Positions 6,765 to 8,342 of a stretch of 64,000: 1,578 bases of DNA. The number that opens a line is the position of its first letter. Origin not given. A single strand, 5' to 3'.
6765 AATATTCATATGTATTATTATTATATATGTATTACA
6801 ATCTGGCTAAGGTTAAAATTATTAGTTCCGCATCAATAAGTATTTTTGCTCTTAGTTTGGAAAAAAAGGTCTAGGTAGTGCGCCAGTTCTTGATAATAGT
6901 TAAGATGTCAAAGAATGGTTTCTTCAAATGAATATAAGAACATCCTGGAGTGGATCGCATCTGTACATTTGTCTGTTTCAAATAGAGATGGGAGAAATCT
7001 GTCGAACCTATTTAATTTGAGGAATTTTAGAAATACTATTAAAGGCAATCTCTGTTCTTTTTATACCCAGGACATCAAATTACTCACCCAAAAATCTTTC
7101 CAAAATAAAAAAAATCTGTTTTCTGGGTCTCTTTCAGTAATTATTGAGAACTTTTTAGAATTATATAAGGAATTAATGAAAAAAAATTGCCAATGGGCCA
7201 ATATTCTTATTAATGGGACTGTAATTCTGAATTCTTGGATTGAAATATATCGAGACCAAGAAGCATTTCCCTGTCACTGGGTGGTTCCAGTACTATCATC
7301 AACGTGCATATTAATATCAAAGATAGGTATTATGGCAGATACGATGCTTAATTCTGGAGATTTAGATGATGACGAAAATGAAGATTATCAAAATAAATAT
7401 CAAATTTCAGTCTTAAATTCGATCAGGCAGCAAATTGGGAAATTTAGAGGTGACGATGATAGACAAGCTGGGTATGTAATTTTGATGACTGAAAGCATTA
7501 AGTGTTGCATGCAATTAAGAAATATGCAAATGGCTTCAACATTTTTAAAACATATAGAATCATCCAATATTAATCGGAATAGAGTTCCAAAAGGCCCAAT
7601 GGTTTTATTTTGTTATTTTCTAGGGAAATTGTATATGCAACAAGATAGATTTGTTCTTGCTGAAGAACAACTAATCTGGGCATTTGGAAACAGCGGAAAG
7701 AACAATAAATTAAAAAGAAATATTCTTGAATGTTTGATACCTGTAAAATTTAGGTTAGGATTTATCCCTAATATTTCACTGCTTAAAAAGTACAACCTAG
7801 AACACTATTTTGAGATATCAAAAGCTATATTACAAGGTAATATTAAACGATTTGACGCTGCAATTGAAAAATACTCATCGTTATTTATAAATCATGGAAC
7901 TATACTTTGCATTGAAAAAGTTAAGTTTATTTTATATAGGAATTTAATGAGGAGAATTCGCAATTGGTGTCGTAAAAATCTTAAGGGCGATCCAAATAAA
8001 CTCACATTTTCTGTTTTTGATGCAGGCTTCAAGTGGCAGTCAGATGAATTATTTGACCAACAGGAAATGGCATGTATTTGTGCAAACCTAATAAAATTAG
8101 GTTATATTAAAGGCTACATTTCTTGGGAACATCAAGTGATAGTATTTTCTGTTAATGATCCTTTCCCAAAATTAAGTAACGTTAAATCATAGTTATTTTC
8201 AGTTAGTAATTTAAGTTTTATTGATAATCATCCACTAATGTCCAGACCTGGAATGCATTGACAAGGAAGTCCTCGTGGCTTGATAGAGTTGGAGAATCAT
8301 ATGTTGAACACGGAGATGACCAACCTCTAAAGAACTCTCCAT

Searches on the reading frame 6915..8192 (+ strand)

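Call 7: search_protein_families(library=pfam, proteins=[window:6915-8192:+], max_evalue=1)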
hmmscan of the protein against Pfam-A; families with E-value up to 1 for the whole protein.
window:6915-8192:+ (425 aa): 2 families
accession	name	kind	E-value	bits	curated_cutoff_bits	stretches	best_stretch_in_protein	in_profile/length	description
PF01399.33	PCI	-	0.00033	21.2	22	1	321-412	6-83/84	PCI domain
PF03291.22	mRNA_G-N7_MeTrfase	-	0.044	13.3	26.6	1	23-55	25-57/315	mRNA (guanine-N(7))-methyltransferase domain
